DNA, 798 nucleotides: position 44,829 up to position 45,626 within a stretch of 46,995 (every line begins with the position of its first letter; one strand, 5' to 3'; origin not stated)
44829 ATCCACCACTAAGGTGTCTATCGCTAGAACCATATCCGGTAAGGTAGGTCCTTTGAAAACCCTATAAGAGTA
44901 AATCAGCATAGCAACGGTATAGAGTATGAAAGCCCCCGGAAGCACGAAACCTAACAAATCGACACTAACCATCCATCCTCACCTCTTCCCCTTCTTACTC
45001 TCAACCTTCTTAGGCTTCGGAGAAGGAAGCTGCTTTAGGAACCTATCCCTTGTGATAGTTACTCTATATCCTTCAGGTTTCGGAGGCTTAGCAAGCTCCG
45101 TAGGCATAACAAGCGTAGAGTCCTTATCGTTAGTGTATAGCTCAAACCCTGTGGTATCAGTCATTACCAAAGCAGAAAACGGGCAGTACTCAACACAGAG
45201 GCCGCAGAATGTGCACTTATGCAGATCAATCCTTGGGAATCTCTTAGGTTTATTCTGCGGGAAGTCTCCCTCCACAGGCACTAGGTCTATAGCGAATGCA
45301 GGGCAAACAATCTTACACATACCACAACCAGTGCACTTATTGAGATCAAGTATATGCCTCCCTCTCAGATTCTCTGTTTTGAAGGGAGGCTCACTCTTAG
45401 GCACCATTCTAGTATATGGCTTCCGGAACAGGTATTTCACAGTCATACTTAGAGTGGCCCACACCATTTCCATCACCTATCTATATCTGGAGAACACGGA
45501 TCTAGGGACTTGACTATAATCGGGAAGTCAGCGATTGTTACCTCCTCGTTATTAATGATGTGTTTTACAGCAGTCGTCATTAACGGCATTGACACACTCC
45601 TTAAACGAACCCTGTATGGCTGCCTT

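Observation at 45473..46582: Hydrogenase-like catalytic subunit with both bridging NiFe cysteines replaced by aspartate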

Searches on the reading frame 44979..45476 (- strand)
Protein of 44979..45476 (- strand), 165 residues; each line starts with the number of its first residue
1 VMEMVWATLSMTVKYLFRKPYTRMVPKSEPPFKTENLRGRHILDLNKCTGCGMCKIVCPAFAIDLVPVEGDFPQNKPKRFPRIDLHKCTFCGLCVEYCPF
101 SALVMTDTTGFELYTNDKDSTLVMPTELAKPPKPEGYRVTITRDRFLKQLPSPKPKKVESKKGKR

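Call 7: search_protein_families(library=pfam, proteins=[window:44979-45476:-])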
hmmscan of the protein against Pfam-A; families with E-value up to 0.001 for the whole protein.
window:44979-45476:- (165 aa): 16 families
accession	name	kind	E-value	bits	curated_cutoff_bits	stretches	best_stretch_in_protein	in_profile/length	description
PF00037.32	Fer4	-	3.1e-15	55.7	21.1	2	82-103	2-23/24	4Fe-4S binding domain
PF12838.12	Fer4_7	-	5.4e-11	43.2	27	1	47-102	1-52/52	4Fe-4S dicluster domain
PF13237.11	Fer4_10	-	1.4e-10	41.3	25.5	1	42-99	3-53/53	4Fe-4S dicluster domain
PF12837.12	Fer4_6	-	1.9e-10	40.6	25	2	80-103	1-24/24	4Fe-4S binding domain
PF12797.12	Fer4_2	-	2e-09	37.2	24.5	1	41-60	3-22/22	4Fe-4S binding domain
PF13187.11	Fer4_9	-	9.3e-09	35.6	27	1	47-101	1-50/52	4Fe-4S dicluster domain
PF13484.11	Fer4_16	-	4.2e-08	34.3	30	0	87-106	1-20/66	4Fe-4S double cluster binding domain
PF13183.11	Fer4_8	-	8.2e-08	33.1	27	1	45-100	2-66/68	4Fe-4S dicluster domain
PF14697.11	Fer4_21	-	1.6e-07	31.8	35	1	44-102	4-56/59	4Fe-4S dicluster domain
PF13534.11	Fer4_17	-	3.7e-07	31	22.2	0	44-59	42-57/61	4Fe-4S dicluster domain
PF13459.11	Fer4_15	-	1e-06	29.8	22.4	0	82-120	2-31/66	4Fe-4S single cluster domain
PF12800.12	Fer4_4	-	2.3e-06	27.9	24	0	46-59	2-15/17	4Fe-4S binding domain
PF25160.1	LdpA_Fe-S-bd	-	4.4e-06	26.8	27.6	0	46-65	26-45/49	LdpA Fe-S cluster-binding domain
PF12798.12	Fer4_3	-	2.1e-05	25.4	27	0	88-102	1-15/15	4Fe-4S binding domain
PF13746.11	Fer4_18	-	0.00029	21.4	27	0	33-60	46-73/114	4Fe-4S dicluster domain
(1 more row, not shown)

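Call 44: search_protein_families(library=ncbifam, proteins=[window:44979-45476:-], max_evalue=0.01)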
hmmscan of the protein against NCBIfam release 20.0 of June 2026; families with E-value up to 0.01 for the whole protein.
window:44979-45476:- (165 aa): 97 families (the best 25 are shown)
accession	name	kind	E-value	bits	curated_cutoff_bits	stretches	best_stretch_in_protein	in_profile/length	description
TIGR01971.1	NuoI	subfamily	7e-26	90.2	113.05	1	9-119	2-112/121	NADH-quinone oxidoreductase, chain I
NF004543.0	PRK05888.2-5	equivalog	1e-23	84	243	1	11-122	25-132/217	NADH-quinone oxidoreductase subunit NuoI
NF040612.1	F420_dehyd_FpoI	exception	1.5e-23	83.1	180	1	4-130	1-126/135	F420H2 dehydrogenase subunit FpoI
NF010590.0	PRK13984.1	equivalog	2.4e-23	82.1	946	1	11-129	16-132/611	putative oxidoreductase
NF004537.0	PRK05888.1-3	equivalog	8.9e-23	80.9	163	1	6-124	24-149/204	NADH-quinone oxidoreductase subunit NuoI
NF006221.0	PRK08348.1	subfamily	8.8e-21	74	124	1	7-118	5-105/136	NADH-plastoquinone oxidoreductase subunit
NF004538.0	PRK05888.1-4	equivalog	5.6e-19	68.3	135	1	4-119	15-131/162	NADH-quinone oxidoreductase subunit NuoI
NF004545.0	PRK05888.3-1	equivalog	2.9e-18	66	229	1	9-129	30-146/154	NADH-quinone oxidoreductase subunit NuoI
NF004536.0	PRK05888.1-1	equivalog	1.8e-16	60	212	1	7-115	15-124/180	NADH-quinone oxidoreductase subunit NuoI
NF004541.0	PRK05888.2-2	equivalog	5.2e-16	58.9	217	1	10-116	25-123/168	NADH-quinone oxidoreductase subunit NuoI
TIGR00403.1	ndhI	equivalog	1.1e-15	57.7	302.35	1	8-119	25-133/183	NAD(P)H-quinone oxidoreductase subunit I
NF004539.0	PRK05888.1-5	equivalog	3.2e-15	56.2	225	1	5-115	16-129/162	NADH-quinone oxidoreductase subunit NuoI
NF004546.0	PRK05888.3-3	equivalog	1.6e-14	53.8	260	1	7-107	25-128/196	NADH-quinone oxidoreductase subunit NuoI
NF009053.0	PRK12387.1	subfamily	4.7e-14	52.6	204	1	29-120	21-105/180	formate hydrogenlyase complex iron-sulfur subunit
NF004540.0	PRK05888.2-1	equivalog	8.7e-13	48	215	1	5-117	4-117/139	NADH-quinone oxidoreductase subunit NuoI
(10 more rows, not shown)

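Call 68: search_solved_structures(query=window:44979-45476:-, max_evalue=1e-8, show_alignments=1)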
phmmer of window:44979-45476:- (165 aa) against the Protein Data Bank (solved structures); distinct sequences matched with E-value up to 1e-8: 45.
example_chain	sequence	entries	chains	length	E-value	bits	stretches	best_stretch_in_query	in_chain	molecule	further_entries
9sfi_T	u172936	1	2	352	1.7e-25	92.8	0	37-105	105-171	4Fe-4S ferredoxin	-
5t5i_F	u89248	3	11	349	2.2e-24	89.1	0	44-105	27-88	Tungsten formylmethanofuran dehydrogenase subunit fwdF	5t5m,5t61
9sw6_H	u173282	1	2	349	5.1e-23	84.7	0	30-104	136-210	Tungsten formylmethanofuran dehydrogenase, subunit F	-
9sw6_G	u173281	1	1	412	8.3e-21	77.5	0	48-118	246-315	Polyferredoxin protein MvhB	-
7bkb_K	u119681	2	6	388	7.8e-20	74.3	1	41-105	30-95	Formylmethanofuran dehydrogenase, subunit F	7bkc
6u8y_N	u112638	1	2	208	1.2e-19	73.7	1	13-123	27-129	NADH dehydrogenase subunit I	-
2fug_9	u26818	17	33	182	1.2e-18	70.5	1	7-106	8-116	NADH-quinone oxidoreductase chain 9 | NADH-QUINONE OXIDOREDUCTASE SUBUNIT 9 | NADH-quinone oxidoreductase subunit I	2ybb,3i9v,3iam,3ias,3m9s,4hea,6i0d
8iuf_S8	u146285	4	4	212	6.9e-16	61.5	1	10-122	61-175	NDUFS8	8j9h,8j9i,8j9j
7v2c_B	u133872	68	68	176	2.9e-15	59.5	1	8-119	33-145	NADH dehydrogenase [ubiquinone] iron-sulfur protein 8, mitochondrial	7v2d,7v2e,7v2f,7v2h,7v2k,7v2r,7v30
5lc5_I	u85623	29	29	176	3.1e-15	59.4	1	8-119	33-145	NADH dehydrogenase [ubiquinone] iron-sulfur protein 8, mitochondrial | Mitochondrial complex I, TYKY subunit | NADH:ubiquinone oxidoreductase core subunit S8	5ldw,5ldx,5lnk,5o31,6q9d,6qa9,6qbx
5xtb_B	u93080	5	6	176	3.5e-15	59.2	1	6-119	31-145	NADH dehydrogenase [ubiquinone] iron-sulfur protein 8, mitochondrial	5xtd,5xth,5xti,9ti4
5gpn_b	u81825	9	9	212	5e-15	58.7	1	8-119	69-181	NADH dehydrogenase [ubiquinone] iron-sulfur protein 8 | NADH dehydrogenase [ubiquinone] iron-sulfur protein 8, mitochondrial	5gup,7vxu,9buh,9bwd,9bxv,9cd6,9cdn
7qsd_I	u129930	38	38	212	5.2e-15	58.6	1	8-119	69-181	NADH dehydrogenase [ubiquinone] iron-sulfur protein 8, mitochondrial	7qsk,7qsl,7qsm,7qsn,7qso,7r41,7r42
6zk9_9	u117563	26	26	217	5.5e-15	58.6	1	8-119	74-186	Mitochondrial complex I, TYKY subunit | Complex I-23kD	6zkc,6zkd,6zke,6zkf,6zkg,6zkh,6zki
9cwt_B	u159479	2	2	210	5.7e-15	58.5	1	6-119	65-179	NADH dehydrogenase [ubiquinone] iron-sulfur protein 8, mitochondrial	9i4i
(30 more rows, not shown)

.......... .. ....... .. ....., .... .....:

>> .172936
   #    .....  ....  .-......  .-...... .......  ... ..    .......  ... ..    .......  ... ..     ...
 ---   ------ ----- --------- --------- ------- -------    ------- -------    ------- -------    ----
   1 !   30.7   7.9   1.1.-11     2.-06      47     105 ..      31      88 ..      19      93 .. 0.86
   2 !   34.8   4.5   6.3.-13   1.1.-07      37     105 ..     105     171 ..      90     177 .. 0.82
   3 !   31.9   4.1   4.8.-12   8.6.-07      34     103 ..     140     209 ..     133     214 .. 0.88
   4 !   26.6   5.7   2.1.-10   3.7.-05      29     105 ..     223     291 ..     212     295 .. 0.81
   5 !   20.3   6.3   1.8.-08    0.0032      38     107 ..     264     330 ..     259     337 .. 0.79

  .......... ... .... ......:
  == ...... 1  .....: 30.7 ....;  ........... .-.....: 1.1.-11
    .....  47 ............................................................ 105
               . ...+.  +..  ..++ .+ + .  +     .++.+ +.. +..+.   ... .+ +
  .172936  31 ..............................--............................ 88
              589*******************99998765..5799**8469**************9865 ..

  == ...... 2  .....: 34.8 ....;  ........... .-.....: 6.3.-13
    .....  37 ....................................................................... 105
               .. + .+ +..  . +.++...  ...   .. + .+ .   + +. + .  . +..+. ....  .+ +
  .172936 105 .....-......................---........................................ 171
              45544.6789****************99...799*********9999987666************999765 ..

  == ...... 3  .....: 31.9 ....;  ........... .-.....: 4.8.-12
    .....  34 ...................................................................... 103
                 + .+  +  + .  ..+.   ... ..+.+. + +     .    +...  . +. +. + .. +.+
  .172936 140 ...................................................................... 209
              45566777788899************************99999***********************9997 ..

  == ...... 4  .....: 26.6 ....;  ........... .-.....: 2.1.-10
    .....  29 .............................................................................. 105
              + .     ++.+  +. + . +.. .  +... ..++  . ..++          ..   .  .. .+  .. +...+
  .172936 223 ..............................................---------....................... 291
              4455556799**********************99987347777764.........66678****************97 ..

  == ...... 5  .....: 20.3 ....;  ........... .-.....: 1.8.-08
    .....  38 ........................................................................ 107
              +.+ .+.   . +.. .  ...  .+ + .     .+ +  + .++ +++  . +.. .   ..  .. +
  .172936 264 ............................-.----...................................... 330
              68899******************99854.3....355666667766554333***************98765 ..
